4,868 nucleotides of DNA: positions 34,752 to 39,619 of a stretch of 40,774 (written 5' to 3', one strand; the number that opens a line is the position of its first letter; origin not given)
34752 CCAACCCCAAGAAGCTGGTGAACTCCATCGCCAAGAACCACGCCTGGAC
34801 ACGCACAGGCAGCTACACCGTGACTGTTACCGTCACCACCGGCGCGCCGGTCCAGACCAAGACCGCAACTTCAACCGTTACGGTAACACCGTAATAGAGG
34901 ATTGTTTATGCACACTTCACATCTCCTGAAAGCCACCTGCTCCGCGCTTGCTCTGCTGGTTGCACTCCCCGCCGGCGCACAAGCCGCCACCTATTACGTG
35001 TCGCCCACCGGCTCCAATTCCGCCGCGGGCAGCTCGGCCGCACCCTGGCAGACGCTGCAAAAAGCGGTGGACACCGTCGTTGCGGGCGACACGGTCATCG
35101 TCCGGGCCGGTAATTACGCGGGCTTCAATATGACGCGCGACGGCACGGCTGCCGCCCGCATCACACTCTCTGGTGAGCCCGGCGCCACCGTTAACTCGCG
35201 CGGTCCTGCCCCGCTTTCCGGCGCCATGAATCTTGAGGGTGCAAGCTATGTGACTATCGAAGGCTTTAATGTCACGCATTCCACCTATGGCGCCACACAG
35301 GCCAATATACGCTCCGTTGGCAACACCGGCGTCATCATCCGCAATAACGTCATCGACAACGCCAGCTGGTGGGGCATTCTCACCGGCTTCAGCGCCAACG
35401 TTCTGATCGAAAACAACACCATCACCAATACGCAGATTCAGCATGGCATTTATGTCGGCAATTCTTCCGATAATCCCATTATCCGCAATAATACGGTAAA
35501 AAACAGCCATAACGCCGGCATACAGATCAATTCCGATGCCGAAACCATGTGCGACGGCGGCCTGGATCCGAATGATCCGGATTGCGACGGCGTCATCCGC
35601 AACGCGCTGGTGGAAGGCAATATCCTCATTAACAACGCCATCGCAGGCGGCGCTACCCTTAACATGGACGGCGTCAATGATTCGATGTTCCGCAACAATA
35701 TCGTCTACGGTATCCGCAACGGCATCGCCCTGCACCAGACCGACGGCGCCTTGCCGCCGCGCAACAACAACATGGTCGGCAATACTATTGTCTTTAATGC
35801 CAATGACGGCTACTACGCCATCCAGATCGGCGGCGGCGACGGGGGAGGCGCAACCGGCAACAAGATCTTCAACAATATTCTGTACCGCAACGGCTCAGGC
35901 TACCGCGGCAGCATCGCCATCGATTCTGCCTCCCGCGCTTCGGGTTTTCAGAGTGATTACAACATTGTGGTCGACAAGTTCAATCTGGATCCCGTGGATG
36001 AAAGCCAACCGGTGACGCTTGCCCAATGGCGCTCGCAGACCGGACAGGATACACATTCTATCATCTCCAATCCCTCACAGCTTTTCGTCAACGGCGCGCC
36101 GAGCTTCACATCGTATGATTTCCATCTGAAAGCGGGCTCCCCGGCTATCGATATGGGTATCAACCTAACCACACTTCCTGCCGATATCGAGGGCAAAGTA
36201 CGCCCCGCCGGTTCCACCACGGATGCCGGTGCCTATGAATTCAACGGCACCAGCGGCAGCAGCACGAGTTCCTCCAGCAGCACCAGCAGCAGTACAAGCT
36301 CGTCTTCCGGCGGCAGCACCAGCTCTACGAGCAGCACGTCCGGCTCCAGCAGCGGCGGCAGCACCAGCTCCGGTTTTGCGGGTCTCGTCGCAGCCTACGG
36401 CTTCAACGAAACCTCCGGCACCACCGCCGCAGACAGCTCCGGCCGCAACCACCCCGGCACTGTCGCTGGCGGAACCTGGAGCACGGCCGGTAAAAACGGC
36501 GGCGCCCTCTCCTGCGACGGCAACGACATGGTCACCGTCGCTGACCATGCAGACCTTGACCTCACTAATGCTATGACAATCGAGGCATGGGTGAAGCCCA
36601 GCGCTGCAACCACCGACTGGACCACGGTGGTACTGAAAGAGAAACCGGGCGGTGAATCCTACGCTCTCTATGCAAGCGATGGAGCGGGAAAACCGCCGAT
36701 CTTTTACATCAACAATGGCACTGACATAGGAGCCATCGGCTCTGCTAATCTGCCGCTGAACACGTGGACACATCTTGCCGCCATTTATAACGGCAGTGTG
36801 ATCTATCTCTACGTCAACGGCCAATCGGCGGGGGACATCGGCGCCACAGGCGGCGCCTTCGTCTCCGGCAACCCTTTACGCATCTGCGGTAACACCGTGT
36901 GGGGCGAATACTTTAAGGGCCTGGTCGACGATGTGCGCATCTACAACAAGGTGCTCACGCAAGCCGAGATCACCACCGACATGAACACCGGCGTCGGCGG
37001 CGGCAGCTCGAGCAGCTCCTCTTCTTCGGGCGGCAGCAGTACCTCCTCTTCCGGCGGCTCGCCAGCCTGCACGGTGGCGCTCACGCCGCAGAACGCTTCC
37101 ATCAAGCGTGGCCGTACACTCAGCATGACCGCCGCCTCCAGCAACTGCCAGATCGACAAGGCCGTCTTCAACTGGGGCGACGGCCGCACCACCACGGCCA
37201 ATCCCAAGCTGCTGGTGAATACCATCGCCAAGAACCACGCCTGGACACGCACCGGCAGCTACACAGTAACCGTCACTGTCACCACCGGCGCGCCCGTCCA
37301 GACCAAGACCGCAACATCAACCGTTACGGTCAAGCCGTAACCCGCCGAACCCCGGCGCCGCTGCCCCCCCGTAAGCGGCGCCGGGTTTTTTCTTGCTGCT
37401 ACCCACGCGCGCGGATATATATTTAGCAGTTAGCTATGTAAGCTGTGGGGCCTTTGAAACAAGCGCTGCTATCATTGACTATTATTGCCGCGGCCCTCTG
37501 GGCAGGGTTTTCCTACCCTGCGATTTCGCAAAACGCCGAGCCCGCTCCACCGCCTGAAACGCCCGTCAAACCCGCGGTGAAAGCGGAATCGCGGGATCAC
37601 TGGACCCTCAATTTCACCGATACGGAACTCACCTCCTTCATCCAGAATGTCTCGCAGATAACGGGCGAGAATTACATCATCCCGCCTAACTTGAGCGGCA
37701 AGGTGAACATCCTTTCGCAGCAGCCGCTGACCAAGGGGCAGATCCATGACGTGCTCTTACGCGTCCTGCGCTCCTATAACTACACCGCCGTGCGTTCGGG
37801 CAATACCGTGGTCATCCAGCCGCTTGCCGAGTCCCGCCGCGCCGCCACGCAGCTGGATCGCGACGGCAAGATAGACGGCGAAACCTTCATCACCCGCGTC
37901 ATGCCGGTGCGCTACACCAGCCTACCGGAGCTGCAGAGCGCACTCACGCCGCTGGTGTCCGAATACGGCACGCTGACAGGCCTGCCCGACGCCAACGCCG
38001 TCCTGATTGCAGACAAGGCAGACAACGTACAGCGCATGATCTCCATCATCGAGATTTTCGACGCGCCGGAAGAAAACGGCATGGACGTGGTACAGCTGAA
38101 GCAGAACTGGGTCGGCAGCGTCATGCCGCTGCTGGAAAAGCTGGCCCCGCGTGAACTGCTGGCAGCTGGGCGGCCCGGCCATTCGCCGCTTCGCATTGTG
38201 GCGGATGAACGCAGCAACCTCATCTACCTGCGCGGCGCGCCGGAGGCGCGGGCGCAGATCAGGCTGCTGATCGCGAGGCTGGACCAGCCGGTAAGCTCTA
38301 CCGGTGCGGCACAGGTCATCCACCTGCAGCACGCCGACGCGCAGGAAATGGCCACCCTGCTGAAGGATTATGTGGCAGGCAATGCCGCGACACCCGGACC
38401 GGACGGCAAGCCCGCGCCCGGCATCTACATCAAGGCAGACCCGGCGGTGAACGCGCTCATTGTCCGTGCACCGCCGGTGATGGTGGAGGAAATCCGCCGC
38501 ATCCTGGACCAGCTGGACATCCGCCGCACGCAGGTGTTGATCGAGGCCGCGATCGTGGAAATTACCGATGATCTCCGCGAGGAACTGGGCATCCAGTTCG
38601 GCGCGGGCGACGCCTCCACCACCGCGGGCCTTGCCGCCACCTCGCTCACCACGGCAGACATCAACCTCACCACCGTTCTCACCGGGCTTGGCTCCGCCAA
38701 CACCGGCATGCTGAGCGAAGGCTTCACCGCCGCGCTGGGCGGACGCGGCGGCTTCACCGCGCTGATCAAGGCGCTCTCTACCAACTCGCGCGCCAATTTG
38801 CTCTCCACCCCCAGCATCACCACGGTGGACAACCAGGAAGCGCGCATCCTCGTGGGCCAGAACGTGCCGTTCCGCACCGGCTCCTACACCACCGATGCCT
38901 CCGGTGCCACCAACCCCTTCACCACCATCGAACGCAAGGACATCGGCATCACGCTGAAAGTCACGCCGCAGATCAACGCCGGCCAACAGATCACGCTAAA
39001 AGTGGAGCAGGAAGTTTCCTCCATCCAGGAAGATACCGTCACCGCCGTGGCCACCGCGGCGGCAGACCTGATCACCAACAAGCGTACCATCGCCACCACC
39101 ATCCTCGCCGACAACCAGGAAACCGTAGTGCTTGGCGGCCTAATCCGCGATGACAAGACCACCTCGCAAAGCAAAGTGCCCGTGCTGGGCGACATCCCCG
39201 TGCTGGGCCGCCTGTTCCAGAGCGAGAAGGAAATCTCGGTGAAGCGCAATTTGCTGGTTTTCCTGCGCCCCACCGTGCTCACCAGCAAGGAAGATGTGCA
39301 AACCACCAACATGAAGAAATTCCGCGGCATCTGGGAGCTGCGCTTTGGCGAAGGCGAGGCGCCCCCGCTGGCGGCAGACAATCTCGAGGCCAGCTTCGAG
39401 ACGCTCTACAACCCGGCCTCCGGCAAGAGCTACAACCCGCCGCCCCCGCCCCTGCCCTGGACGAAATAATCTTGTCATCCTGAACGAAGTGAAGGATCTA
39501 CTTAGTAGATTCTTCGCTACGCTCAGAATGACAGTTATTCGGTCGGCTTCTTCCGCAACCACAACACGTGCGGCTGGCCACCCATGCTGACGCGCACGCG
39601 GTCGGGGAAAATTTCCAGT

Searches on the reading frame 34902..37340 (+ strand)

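Call 64: search_protein_families(library=pfam, proteins=[window:34902-37340:+], max_evalue=0.001)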
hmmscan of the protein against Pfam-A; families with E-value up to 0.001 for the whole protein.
window:34902-37340:+ (812 aa): 5 families
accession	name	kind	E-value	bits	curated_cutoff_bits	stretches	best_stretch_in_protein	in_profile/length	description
PF13385.13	Laminin_G_3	-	6.4e-34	117.7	27.6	1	540-690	3-150/151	Concanavalin A-like lectin/glucanases superfamily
PF13229.12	Beta_helix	-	5.8e-11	42.7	25.9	1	109-213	26-124/158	Right handed beta helix region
PF05048.19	NosD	-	7.7e-10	39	23.6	1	85-212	17-136/212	Periplasmic copper-binding protein (NosD)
PF18911.6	PKD_4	-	5.9e-07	29.9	27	1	730-810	10-85/85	PKD domain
PF07602.17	DUF1565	-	2.8e-05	24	20.3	0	36-247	2-200/257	Protein of unknown function (DUF1565)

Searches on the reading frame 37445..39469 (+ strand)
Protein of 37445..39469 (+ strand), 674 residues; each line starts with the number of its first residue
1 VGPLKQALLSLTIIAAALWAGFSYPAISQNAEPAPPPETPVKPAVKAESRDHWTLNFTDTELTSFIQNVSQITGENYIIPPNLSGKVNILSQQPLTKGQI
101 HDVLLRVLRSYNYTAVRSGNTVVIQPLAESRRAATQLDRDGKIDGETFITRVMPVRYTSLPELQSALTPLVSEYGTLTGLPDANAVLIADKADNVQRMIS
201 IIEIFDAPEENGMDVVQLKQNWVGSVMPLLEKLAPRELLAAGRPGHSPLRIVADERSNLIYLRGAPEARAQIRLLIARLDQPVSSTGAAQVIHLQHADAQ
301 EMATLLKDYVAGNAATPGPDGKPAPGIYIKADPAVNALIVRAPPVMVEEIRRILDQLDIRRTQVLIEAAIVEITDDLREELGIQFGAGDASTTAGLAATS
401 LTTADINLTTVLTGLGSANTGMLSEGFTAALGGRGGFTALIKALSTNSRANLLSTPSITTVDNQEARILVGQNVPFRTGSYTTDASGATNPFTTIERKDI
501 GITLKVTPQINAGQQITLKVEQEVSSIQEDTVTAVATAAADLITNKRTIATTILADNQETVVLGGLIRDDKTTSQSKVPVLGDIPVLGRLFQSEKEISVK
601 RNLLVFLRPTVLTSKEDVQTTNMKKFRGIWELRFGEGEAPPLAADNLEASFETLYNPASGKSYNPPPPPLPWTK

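Call 64: search_protein_families(library=pfam, proteins=[window:37445-39469:+], max_evalue=0.001)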
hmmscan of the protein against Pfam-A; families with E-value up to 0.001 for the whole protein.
window:37445-39469:+ (674 aa): 3 families
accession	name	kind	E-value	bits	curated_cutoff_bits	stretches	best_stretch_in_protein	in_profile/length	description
PF00263.26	Secretin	-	3.2e-50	170.4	27.5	1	443-612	1-168/169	Bacterial type II and III secretion system protein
PF03958.22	Secretin_N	-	3.2e-39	133.4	28.2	3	290-363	2-69/69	Bacterial type II/III secretion system short domain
PF21305.2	type_II_gspD_N0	-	6.4e-19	68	27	1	55-122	1-68/71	GspD-like, N0 domain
